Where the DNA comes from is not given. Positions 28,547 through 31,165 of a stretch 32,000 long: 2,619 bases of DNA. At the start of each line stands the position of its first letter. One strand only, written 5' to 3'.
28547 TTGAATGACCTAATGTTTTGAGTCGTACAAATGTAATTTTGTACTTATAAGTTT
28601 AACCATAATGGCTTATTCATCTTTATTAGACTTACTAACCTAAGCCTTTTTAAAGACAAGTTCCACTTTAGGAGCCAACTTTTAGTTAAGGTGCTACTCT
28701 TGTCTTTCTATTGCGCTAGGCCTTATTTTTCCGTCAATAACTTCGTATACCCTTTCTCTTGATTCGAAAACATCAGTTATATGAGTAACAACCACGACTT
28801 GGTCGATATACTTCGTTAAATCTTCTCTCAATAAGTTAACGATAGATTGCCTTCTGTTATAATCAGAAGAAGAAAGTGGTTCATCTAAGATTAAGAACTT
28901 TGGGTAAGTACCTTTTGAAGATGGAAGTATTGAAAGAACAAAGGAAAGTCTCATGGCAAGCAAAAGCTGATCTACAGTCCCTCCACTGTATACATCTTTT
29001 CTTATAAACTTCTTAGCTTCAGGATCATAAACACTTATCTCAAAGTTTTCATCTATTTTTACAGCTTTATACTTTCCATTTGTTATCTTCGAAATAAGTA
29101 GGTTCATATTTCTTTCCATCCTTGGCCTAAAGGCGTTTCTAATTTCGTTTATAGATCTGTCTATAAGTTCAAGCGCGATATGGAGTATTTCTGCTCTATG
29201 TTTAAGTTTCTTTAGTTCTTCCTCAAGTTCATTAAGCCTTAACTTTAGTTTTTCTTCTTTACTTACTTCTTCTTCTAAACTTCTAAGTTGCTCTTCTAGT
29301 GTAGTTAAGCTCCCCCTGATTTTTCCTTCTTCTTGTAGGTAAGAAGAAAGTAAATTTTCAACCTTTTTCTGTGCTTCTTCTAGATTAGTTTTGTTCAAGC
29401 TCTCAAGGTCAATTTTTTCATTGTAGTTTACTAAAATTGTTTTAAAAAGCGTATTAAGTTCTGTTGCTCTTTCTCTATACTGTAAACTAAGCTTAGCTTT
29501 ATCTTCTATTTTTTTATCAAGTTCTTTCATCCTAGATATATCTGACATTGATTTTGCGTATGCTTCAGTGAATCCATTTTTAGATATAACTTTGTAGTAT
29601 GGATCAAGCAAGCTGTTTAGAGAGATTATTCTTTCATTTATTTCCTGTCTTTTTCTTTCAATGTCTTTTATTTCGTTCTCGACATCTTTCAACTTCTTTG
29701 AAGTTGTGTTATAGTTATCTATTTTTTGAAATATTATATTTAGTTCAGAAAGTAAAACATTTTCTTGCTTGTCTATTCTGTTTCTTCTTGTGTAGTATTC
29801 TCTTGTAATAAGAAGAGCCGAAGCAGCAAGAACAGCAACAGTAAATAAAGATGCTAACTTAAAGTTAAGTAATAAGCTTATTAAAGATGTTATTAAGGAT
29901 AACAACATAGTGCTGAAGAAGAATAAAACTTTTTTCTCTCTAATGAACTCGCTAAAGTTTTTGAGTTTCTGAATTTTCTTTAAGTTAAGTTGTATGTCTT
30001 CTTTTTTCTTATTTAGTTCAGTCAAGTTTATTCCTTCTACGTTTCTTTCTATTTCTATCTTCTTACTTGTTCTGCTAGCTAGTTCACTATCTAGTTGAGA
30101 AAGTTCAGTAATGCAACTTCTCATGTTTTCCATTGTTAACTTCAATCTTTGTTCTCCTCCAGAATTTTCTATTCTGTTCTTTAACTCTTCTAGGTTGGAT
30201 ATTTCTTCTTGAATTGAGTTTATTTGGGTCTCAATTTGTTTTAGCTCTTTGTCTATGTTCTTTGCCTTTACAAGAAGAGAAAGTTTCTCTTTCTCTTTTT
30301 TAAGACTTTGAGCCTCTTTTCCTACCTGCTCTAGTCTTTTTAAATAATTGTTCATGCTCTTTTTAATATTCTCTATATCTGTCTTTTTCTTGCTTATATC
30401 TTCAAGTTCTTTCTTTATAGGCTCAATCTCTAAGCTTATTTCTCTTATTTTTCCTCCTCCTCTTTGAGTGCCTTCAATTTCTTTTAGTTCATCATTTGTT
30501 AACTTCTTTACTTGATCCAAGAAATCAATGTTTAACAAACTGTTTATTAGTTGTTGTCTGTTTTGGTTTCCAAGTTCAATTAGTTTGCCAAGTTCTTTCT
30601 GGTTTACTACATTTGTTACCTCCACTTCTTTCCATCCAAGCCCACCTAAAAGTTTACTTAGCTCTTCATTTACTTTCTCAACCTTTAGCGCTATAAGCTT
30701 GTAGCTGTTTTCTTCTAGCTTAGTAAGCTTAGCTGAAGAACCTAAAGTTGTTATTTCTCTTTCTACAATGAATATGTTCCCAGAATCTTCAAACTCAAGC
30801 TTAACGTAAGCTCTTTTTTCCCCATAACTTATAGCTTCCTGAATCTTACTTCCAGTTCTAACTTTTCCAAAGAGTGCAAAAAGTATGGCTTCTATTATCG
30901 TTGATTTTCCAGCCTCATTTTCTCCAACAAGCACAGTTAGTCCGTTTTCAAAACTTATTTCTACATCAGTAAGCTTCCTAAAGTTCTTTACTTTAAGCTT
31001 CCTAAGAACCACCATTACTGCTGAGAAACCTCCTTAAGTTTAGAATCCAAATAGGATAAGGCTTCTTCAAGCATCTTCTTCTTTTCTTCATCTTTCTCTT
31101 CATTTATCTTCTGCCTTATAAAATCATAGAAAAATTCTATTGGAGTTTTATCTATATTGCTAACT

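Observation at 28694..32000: Mre11/SbcD-Rad50/SbcC-like pair in which the coiled-coil apex is a predicted membrane hairpin instead of a zinc hook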

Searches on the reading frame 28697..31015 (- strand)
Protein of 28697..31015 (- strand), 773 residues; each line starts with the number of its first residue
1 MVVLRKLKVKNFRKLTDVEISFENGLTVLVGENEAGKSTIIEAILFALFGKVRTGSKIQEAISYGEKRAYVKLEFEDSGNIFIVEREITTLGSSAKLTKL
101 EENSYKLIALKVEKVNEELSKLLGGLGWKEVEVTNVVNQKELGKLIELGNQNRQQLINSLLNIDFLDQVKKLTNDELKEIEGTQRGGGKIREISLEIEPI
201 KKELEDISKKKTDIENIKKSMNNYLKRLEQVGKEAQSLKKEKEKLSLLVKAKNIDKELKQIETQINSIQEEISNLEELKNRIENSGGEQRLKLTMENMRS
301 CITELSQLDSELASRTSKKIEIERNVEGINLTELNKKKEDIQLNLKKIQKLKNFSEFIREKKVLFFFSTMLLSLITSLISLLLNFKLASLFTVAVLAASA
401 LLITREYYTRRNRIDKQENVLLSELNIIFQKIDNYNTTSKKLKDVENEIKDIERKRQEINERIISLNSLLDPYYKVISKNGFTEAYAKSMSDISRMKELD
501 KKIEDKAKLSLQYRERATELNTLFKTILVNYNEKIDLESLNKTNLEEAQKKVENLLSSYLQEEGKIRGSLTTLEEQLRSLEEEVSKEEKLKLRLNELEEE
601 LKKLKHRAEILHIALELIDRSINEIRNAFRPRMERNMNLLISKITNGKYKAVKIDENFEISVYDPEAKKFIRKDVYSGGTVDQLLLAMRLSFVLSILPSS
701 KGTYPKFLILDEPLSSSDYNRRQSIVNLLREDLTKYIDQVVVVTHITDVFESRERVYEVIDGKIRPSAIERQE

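Call 7: search_protein_families(library=pfam, proteins=[window:28697-31015:-], max_evalue=0.1)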
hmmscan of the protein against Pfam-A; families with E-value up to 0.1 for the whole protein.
window:28697-31015:- (773 aa): 10 families
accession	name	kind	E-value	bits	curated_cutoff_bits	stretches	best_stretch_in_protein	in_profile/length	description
PF13476.12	AAA_23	-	5.2e-19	70.1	27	1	6-272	1-200/201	AAA domain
PF13175.12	AAA_15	-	2.3e-08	34.5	32.1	1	4-332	3-266/374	AAA ATPase domain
PF02463.25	SMC_N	-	5.2e-08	33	40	1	4-760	2-212/220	RecF/RecN/SMC N terminal domain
PF13514.12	AAA_27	-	5.5e-08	33.1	22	1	4-50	3-52/206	AAA domain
PF13555.12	AAA_29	-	9.5e-07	28.9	27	1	4-51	1-49/61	P-loop containing region of AAA domain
PF13304.12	AAA_21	-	0.00042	20.9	27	1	26-51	1-27/304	AAA domain, putative AbiEii toxin, Type IV TA system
PF23203.1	KIF21A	-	0.00054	20.2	28.5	1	200-276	15-96/161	KIF21A-like domain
PF08651.15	DASH_Duo1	-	0.023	14.9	25.4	1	441-484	15-58/74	DASH complex subunit Duo1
PF13166.12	AAA_13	-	0.036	13.2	36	1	704-751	526-575/713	AAA domain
PF13558.12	SbcC_Walker_B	-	0.057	14.1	27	0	675-730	32-89/90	SbcC/RAD50-like, Walker B motif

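Call 8: search_protein_families(library=ncbifam, proteins=[window:28697-31015:-], max_evalue=0.1)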
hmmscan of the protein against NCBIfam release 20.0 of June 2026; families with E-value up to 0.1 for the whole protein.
window:28697-31015:- (773 aa): 58 families (the best 25 are shown)
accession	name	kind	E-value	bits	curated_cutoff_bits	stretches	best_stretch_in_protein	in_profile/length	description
NF041034.1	Rad50_Sulf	equivalog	1.4e-34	119.1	1000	2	4-362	3-347/872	DNA double-strand break repair ATPase Rad50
NF002244.0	PRK01156.1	equivalog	4.4e-32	111.1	847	2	3-284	2-287/895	DNA double-strand break repair ATPase Rad50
NF041035.1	Rad50_Halo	equivalog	1.7e-30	106.1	1000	2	5-347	4-339/883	DNA double-strand break repair ATPase Rad50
NF002572.0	PRK02224.1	equivalog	3.8e-30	104.9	1087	2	4-348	3-333/888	DNA double-strand break repair ATPase Rad50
NF003034.1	PRK03918.1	equivalog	5.7e-28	97.4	700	2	4-359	3-358/878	DNA double-strand break repair ATPase Rad50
NF045487.1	ASRP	equivalog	1e-17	64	300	3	16-282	6-268/593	archaea-specific SMC-related protein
NF010680.0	PRK14079.1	equivalog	3.8e-17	62.3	386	1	4-110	3-105/349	recombination protein F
TIGR02169.1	SMC_prok_A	equivalog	8.4e-16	56.9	729.4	2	5-351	3-349/1165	chromosome segregation protein SMC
NF053563.1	Rkd4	equivalog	1.4e-15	56.5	860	1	4-352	3-345/747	arcadin-4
TIGR00618.1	sbcc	subfamily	2e-15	55.8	478.5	1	5-320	4-325/1043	exonuclease subunit SbcC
TIGR00611.2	recf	equivalog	2.5e-15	56.5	172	1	4-97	1-94/339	DNA replication/repair protein RecF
NF041760.1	PtuA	equivalog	1.9e-11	43.6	500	1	3-45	51-93/524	retron Ec78 anti-phage system effector ATPase PtuA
TIGR00634.1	recN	equivalog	3e-09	36.4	407.85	1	3-159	1-143/563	DNA repair protein RecN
NF010068.0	PRK13548.1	equivalog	9e-09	34.8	261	2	693-745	151-201/261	heme ABC transporter ATP-binding protein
TIGR03864.1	PQQ_ABC_ATP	hypoth_equivalog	1.6e-07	31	302.25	2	705-766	151-212/236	ABC transporter, ATP-binding subunit, PQQ-dependent alcohol dehydrogenase system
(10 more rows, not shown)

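Call 12: find_homologous_proteins(query=window:28697-31015:-, max_evalue=0.00001)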
Query window:28697-31015:- (773 aa): 202 proteins with E <= 0.00001 among 8000 candidates; the best 120 are listed.
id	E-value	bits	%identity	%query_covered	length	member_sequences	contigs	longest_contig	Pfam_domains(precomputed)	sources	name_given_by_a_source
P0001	0.0e+0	1266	79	100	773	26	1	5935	PF13514.13,PF13175.13,PF13476.13,PF13555.13,PF02463.26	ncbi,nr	ncbi:AAA family ATPase [archaeon]|nr:AAA family ATPase [archaeon]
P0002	1.5e-70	257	31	99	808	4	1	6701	PF13514.13,PF13476.13,PF02463.26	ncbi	ncbi:MAG: AAA family ATPase [Candidatus Njordarchaeia archaeon]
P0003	2.9e-70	256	31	99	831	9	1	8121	PF13514.13,PF13476.13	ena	-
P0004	3.2e-66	242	27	99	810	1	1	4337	PF13476.13,PF13555.13,PF02463.26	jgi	jgi:DNA repair protein SbcC/Rad50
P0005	2.2e-65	240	48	21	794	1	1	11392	PF13514.13,PF13476.13,PF04108.18,PF24161.2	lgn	-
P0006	2.9e-64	236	31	97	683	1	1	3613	PF13514.13,PF13175.13,PF13476.13,PF13555.13,PF02463.26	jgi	-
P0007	3.1e-61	226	28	95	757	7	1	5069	PF13476.13,PF02463.26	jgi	jgi:exonuclease SbcC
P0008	1.1e-60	224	27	95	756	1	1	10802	PF13476.13,PF02463.26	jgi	-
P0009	4.9e-48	182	29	96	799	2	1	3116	PF13514.13,PF13476.13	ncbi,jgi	-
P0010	1.9e-40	157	41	18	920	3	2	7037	PF13514.13,PF13476.13,PF02463.26,PF13304.13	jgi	-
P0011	2.2e-38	150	37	25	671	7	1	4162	PF13175.13,PF13476.13,PF13555.13,PF02463.26,PF24161.2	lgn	-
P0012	4.1e-33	133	39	18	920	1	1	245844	PF13514.13,PF13555.13,PF13304.13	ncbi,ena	-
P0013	1.7e-32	131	30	34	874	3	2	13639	PF13175.13,PF13476.13,PF02463.26,PF13304.13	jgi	jgi:DNA repair exonuclease SbcCD ATPase subunit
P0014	4.9e-30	123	33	26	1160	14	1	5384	PF13476.13,PF02463.26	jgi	-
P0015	3.1e-29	120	31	36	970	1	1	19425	PF13514.13,PF13476.13,PF13555.13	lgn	-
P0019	4.8e-25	106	30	28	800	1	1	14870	PF13514.13,PF13175.13,PF13476.13,PF13558.13,PF13555.13,PF02463.26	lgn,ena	-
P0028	5.6e-23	99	35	22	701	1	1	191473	PF13514.13,PF13175.13,PF13476.13,PF13555.13,PF02463.26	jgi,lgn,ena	jgi:DNA repair protein SbcC/Rad50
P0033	8.8e-22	96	22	96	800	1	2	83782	PF13514.13,PF13175.13,PF13476.13,PF13558.13,PF13555.13,PF02463.26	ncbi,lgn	-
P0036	1.5e-20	91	32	22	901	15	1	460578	PF13514.13,PF13175.13,PF13476.13,PF13558.13,PF02463.26,PF04423.20,PF13304.13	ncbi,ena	-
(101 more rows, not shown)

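Call 15: search_protein_families(library=padloc, proteins=[window:28697-31015:-], max_evalue=0.01)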
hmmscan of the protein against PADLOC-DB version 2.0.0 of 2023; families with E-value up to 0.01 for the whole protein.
window:28697-31015:- (773 aa): 63 families (the best 25 are shown)
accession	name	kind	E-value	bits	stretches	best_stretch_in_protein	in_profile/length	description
PDLC03859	LmuB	-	1.5e-23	81.9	2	305-752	202-590/611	-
PDLC04135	mad3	-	8.7e-23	79.4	2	4-297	2-255/374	mads_3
PDLC03863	LmuB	-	1.7e-19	68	2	3-138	4-136/610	-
PDLC00096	GajA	-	6.4e-13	46.3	1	4-50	3-50/630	AAA ATPase domain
PDLC00091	GajA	-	8.6e-13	46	1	4-60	3-60/627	AAA ATPase domain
PDLC00102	GajA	-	9.6e-13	45.4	1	3-53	2-52/532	AAA ATPase domain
PDLC00299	PtuA1|PtuA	-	3.7e-12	44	1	3-48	54-99/535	AAA ATPase domain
PDLC00071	GajA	-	3.8e-12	43.8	1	4-59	3-58/588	AAA ATPase domain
PDLC00080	GajA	-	1.2e-11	42.1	1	4-66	3-72/622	AAA ATPase domain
PDLC02913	ATPase_I-A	-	1.4e-11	42.3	1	2-45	52-95/508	-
PDLC00310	PtuA1|PtuA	-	1.4e-11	42.2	1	4-53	3-52/443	AAA ATPase domain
PDLC00073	GajA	-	1.4e-11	42.1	1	4-45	3-44/589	AAA ATPase domain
PDLC00278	PtuA1|PtuA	-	1.7e-11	42.1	1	4-58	3-57/436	AAA ATPase domain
PDLC02730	PbeC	-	2e-11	41.4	2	4-114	3-129/651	PbeC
PDLC02979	AriA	-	2.2e-11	42.2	1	4-464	3-289/373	-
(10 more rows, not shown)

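Call 23: find_encoding_contigs(protein=P0001, flank=10000, max_places=4)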
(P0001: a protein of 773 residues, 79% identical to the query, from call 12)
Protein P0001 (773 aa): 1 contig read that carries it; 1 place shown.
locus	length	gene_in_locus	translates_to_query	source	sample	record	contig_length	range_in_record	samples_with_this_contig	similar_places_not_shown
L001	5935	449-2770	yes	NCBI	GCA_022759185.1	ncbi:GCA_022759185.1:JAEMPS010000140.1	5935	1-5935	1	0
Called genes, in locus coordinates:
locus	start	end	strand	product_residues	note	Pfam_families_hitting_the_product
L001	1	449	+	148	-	?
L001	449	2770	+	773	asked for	PF02463:SMC_N, PF13175:AAA_15, PF13476:AAA_23, PF13514:AAA_27 (weak), PF13555:AAA_29 (faint)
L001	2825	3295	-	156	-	PF22784:PTP-SAK, PF22785:Tc-R-P, PF05706:CDKN3 (weak), PF14566:PTPlike_phytase (weak), PF00782:DSPc, PF22741:PTP-NADK, PF00102:Y_phosphatase (weak)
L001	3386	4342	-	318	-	PF00850:Hist_deacetyl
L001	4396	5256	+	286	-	PF01261:AP_endonuc_2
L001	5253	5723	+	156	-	PF09183:DUF1947 (faint), PF01472:PUA, PF26292:PUA_elF2D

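Call 24: find_encoding_contigs(protein=P0012, flank=10000, max_places=3)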
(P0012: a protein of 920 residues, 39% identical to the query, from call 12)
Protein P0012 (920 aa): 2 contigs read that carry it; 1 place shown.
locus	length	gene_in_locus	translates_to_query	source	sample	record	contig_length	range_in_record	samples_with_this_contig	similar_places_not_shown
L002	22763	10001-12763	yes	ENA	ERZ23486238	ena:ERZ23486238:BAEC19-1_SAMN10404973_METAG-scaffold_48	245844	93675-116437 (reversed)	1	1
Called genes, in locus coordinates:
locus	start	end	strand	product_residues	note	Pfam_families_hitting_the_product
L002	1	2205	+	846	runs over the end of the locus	PF00176:SNF2-rel_dom, PF04851:ResIII (weak), PF00271:Helicase_C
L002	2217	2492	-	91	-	PF13145:Rotamase_2, PF13616:Rotamase_3, PF00639:Rotamase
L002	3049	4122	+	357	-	PF04055:Radical_SAM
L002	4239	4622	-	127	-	PF00383:dCMP_cyt_deam_1, PF14437:MafB19-deam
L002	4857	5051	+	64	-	-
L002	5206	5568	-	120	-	PF02780:Transketolase_C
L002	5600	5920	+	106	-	-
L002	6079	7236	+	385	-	PF09376:NurA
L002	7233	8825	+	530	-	PF01935:DUF87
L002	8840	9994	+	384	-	PF00149:Metallophos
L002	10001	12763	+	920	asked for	PF13304:AAA_21 (faint), PF13514:AAA_27 (weak), PF13555:AAA_29 (faint)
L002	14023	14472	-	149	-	PF02475:TRM5-TYW2_MTfase (weak), PF08123:DOT1, PF00398:RrnaAD, PF06325:PrmA, PF12847:Methyltransf_18, PF13847:Methyltransf_31, PF04816:TrmK, PF13649:Methyltransf_25, +3 more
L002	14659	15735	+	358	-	PF00724:Oxidored_FMN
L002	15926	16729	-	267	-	PF00106:adh_short, PF13561:adh_short_C2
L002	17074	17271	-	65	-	-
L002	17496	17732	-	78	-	PF01037:AsnC_trans_reg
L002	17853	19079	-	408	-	PF06224:AlkZ-like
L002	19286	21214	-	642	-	PF01136:Peptidase_U32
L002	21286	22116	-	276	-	PF04015:DUF362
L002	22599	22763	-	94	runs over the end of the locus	PF03992:ABM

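Call 25: find_related_loci(query=A1, collection=genome_contigs, flank=10000)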
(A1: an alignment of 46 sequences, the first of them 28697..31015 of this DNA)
Query A1 (773 aa) in genome_contigs; peptide patterns used: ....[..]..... (x = any residue, [..] = any of these).
600 stretches matched a pattern (row limit reached: there are more); 418 encode a relative of the query (tblastn E <= 1e-3); the best 80 are kept; 80 distinct loci.
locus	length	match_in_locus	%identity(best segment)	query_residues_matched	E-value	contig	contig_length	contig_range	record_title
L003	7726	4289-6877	30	1-762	3e-74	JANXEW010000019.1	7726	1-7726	MAG: Thermofilaceae archaeon isolate SKYB99 NODE_19_length_7726_cov_11.714472, whole genome shotgun sequence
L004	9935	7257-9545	28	1-746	6e-73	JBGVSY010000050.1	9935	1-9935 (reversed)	MAG: Nitrososphaeria archaeon isolate S_237_B8 k127_526116, whole genome shotgun sequence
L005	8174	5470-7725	27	1-749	1e-72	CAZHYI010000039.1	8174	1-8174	MAG TPA_asm: uncultured Candidatus Bathyarchaeia archaeon isolate binchicken_co6_85 genome assembly, contig: NODE_11283_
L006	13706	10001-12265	27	1-749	7e-69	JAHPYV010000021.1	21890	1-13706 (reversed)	MAG: Promethearchaeati archaeon isolate LC30 NODE_529_length_21890_cov_5.073185, whole genome shotgun sequence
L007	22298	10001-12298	28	7-765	6e-66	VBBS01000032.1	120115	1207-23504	MAG: Candidatus Bathyarchaeota archaeon isolate BA_24 14_0903_09_30cm_scaffold_47, whole genome shotgun sequence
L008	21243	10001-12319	29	2-767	2e-65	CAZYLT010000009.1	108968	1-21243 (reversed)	MAG TPA_asm: uncultured archaeon isolate binchicken_co17_198 genome assembly, contig: NODE_518_length_108968_cov_98.0298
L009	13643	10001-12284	26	7-765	8e-64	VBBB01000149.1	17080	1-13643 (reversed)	MAG: Candidatus Bathyarchaeota archaeon isolate BA_7 14_0903_09_20cm_scaffold_764, whole genome shotgun sequence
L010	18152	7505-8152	37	555-763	2e-39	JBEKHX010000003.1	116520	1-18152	MAG: Nitrososphaerales archaeon isolate SPRUCE 287 SPRUCE_287_3, whole genome shotgun sequence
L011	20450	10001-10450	42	622-764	4e-29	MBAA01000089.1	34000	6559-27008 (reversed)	MAG: Promethearchaeota archaeon CR_4 RBG_13_scaffold_4928, whole genome shotgun sequence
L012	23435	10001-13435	30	1-746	7e-22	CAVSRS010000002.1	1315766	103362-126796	MAG: uncultured Methanobacteriaceae archaeon isolate MFD05580.bin.1.33 genome assembly, contig: contig_12580, whole geno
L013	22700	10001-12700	23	1-759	8e-20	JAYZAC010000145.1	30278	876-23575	MAG: bacterium isolate XB_MAG1174 DB_MAG1174_0145, whole genome shotgun sequence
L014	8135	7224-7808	35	565-746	7e-19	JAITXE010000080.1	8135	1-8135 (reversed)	MAG: Methanobrevibacter sp. isolate Zx50_bin4 k119_3872649, whole genome shotgun sequence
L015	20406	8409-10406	23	6-731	2e-18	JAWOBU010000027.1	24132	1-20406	MAG: bacterium isolate BLK3-3.bin.239 k191_954953, whole genome shotgun sequence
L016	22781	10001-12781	29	2-759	4e-18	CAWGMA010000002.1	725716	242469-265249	MAG: Candidatus Eisenbacteria bacterium isolate MFD09779.bin.1.77 genome assembly, contig: contig_29059, whole genome sh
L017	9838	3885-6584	27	1-759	1e-17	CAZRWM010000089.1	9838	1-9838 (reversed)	MAG TPA_asm: uncultured bacterium isolate binchicken_co76_518 genome assembly, contig: NODE_8733_length_9838_cov_9.09455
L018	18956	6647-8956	26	4-767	8e-59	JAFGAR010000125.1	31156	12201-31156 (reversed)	MAG: Candidatus Thorarchaeota archaeon isolate Zod_maxbin.0292 k87_4390898, whole genome shotgun sequence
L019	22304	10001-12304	24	2-730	7e-17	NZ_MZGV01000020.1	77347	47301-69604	Clostridium oryzae strain DSM 28571 CLORY_contig000020, whole genome shotgun sequence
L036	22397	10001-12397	34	1-765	3e-76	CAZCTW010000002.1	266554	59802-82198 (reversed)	MAG TPA_asm: uncultured Thermofilaceae archaeon isolate SRP141552_co1_150 genome assembly, contig: NODE_6_length_266554_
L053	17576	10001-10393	33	1-124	8e-11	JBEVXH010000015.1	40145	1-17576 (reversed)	MAG: Candidatus Thiodiazotropha sp. isolate CTENA5 L149 c_000000000015, whole genome shotgun sequence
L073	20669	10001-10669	26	6-251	4e-10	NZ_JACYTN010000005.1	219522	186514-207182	Paenibacillus arenosi strain CAU 1523 contig5, whole genome shotgun sequence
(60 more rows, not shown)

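Call 33: predict_structure(alignment_id=A1)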
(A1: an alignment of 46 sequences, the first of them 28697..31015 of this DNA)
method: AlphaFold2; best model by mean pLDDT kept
length: 773 residues; sequences in the alignment: 46
mean_pLDDT: 79.8   pTM: 0.54
mean pLDDT of the five models: 79.8, 79.7, 79.1, 78.0, 77.6
residues with pLDDT >= 90: 293; 70-90: 281; 50-70: 169; < 50: 30
segments of 3 or more residues with pLDDT < 50: 278-287, 532-534, 771-773
pLDDT, mean of each block of 10 residues (from residue 1): 92 94 92 90 94 81 94 94 96 95 93 94 85 86 85 87 88 93 80 92 91 91 90 83 73 66 61 51 45 59 67 72 68 74 77 71 66 68 55 73 76 75 73 74 74 74 66 53 51 51 61 68 68 50 69 85 89 91 90 94 95 94 89 94 93 91 95 93 93 79 79 91 93 91 90 82 72 44
secondary structure, 60 per line:
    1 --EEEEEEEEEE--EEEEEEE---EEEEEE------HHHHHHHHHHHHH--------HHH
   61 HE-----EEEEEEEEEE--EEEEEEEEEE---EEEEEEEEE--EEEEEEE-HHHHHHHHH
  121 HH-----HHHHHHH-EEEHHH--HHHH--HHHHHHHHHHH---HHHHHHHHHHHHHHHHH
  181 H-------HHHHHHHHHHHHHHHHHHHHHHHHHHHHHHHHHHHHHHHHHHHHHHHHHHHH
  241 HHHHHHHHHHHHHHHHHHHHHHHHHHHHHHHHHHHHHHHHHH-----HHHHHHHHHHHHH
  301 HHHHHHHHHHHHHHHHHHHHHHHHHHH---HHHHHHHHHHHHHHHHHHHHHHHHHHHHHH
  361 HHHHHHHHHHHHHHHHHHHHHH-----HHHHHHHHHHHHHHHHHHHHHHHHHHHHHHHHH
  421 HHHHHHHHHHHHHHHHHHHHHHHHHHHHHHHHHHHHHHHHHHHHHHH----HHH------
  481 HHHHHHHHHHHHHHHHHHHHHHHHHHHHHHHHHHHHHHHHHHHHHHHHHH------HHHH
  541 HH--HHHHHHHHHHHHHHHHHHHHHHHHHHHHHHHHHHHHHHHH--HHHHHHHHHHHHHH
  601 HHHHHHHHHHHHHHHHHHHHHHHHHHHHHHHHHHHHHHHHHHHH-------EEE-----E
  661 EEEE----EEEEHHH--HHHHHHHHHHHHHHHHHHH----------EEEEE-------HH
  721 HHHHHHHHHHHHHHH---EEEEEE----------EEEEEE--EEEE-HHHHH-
elements in order (helices of 4 or more, strands of 3 or more residues): E3-12 E15-21 E25-30 H37-49 H58-61 E68-77 E80-89 E93-101 E104-110 H112-122 H128-134 E136-138 H144-147 H150-160 H164-181 H189-282 H288-327 H331-382 H388-467 H481-530 H537-542 H545-584 H587-644 E652-654 E660-664 E669-672 H678-696 E707-711 H719-735 E739-744 E755-760 E763-766 H768-772
